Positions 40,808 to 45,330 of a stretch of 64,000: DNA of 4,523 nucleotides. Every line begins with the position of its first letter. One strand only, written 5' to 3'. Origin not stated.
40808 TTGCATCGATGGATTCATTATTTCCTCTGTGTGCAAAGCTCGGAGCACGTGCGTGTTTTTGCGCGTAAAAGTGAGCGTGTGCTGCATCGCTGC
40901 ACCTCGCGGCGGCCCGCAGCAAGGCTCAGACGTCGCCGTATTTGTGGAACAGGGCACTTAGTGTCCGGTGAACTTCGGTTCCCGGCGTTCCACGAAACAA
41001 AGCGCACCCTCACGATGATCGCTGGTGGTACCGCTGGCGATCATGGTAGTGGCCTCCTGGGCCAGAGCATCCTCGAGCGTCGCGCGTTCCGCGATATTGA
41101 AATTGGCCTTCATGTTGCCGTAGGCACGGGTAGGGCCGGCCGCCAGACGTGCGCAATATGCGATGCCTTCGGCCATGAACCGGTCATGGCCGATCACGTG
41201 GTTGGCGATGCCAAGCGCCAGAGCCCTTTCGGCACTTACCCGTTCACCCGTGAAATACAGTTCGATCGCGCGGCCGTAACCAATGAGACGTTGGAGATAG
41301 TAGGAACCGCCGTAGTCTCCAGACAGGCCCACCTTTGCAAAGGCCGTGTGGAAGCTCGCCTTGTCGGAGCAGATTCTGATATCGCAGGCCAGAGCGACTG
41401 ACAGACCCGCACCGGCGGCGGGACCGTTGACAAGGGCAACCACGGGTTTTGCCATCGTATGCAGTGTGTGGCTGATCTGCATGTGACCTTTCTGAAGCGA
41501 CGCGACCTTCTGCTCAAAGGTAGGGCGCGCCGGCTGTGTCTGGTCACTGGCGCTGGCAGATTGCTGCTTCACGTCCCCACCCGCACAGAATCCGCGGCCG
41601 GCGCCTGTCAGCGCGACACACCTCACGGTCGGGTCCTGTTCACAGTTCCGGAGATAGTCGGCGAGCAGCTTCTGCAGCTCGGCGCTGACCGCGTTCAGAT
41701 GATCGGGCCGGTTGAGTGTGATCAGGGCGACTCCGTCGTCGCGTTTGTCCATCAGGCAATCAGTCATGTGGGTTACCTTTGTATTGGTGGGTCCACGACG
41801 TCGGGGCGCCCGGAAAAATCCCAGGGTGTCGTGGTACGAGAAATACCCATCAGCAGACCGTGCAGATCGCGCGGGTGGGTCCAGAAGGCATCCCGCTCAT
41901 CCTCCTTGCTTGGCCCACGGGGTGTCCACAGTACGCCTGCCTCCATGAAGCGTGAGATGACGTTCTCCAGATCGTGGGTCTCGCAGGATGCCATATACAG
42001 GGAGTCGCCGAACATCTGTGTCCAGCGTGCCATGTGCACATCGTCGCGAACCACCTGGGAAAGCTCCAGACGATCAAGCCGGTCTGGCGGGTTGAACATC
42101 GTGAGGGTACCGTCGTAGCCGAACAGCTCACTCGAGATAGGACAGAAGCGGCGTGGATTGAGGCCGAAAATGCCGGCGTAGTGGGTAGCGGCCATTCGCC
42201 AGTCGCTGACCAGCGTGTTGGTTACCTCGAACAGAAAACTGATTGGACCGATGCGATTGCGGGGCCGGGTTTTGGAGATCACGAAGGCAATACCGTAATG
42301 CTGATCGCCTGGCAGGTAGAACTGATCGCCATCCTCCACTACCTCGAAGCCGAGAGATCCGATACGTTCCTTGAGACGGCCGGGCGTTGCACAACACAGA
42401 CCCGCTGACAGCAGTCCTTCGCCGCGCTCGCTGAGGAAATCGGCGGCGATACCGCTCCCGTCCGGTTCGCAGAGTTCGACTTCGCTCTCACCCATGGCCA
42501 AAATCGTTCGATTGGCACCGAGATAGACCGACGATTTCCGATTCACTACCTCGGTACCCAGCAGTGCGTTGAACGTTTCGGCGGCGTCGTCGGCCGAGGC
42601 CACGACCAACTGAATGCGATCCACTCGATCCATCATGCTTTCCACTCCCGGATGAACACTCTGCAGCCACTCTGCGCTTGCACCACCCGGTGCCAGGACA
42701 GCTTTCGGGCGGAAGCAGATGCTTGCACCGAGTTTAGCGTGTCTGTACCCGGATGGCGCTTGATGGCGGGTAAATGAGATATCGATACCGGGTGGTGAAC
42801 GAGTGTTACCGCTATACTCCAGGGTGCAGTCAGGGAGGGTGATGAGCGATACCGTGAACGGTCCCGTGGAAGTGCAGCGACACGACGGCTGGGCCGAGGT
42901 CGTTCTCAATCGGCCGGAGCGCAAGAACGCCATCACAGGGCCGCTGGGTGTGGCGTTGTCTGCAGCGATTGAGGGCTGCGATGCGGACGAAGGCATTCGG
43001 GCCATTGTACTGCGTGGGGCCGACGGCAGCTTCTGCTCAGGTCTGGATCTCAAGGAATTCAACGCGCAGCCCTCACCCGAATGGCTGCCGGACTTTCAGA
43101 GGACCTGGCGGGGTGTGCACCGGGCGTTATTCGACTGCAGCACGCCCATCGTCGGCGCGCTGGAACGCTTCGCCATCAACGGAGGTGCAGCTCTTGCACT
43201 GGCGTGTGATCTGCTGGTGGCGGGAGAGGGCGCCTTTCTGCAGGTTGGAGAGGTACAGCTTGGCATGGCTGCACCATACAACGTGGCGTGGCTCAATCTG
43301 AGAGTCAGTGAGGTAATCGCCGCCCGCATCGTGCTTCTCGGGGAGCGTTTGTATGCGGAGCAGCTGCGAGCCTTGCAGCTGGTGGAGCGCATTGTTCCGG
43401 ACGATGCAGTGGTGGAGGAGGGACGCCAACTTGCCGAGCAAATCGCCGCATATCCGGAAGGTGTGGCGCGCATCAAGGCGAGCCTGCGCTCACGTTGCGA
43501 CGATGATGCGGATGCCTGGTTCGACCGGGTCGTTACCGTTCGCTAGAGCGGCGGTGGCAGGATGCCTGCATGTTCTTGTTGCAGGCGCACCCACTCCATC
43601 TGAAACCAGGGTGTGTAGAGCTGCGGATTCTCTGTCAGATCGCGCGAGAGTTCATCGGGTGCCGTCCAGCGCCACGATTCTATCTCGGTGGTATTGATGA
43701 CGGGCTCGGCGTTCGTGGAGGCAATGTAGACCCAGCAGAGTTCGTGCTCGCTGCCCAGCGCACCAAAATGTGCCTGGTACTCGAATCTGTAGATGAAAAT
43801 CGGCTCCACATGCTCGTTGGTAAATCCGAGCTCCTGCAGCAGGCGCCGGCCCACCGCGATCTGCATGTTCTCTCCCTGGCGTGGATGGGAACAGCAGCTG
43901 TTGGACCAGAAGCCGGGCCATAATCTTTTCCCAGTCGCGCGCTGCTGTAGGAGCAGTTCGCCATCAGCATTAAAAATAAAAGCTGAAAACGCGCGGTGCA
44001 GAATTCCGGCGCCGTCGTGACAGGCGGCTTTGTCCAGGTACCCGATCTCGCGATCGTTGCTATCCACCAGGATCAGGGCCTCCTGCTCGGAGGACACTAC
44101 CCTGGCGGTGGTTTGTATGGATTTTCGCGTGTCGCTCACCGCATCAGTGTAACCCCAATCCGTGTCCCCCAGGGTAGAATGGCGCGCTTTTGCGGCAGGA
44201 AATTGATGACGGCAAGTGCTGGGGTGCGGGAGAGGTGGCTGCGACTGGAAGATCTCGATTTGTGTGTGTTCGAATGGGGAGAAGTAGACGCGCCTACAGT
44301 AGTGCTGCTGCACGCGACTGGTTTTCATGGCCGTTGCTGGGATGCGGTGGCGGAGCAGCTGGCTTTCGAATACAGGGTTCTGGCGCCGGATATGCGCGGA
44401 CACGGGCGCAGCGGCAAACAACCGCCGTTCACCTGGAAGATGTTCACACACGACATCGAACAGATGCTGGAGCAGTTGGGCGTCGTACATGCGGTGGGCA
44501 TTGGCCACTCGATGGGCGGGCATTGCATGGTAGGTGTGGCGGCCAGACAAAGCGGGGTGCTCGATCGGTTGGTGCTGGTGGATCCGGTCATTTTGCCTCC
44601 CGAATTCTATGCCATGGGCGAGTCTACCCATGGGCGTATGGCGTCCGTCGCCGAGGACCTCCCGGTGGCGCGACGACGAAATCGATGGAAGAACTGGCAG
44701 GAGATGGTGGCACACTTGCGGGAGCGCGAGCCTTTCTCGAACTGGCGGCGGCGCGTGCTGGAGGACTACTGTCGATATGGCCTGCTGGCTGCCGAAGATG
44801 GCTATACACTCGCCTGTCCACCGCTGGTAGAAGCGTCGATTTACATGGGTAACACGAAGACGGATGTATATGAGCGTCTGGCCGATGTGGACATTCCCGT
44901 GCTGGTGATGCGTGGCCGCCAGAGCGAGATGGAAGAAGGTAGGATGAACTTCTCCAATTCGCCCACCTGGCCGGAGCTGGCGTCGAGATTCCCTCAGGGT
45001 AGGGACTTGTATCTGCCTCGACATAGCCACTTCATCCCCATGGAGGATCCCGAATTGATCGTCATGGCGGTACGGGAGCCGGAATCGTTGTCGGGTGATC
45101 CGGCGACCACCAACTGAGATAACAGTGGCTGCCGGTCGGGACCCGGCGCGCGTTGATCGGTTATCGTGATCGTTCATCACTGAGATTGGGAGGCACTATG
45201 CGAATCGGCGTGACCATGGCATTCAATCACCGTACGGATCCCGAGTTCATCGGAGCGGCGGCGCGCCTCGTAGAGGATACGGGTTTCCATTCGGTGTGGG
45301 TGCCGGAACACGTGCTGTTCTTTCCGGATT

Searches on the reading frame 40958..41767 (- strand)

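Call 86: search_protein_families(library=pfam, proteins=[window:40958-41767:-], max_evalue=0.00001)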
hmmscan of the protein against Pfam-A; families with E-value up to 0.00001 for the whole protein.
window:40958-41767:- (269 aa): 2 families
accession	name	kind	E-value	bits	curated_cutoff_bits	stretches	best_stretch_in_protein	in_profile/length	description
PF00378.25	ECH_1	-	1.8e-55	188.4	27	1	10-268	3-250/251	Enoyl-CoA hydratase/isomerase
PF16113.10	ECH_2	-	2.2e-39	136.3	27.2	1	14-197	2-177/335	Enoyl-CoA hydratase/isomerase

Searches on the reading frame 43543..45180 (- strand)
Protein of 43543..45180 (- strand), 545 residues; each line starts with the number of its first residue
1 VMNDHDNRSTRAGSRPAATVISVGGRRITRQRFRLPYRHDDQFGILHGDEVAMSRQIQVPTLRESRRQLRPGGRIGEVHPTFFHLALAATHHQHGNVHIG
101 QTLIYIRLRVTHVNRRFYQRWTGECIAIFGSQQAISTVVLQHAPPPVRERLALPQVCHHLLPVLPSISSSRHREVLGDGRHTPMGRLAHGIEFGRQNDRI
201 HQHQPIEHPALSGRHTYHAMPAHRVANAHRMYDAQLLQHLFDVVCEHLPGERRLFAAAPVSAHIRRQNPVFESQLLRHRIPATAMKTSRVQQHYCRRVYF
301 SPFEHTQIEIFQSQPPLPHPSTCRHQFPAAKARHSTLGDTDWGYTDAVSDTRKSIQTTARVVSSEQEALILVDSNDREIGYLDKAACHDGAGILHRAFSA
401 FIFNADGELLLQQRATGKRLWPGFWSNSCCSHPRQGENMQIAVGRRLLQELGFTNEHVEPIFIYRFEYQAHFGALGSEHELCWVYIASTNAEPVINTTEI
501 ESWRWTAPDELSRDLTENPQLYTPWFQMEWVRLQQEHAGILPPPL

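Call 71: search_protein_families(library=pfam, proteins=[window:43543-45180:-], max_evalue=0.00001)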
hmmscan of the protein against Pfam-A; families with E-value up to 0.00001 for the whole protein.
window:43543-45180:- (545 aa): 1 family
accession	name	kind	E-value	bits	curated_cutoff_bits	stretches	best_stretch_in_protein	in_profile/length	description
PF00293.34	NUDIX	-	9.1e-17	61.8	21.1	1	394-523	2-131/134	NUDIX domain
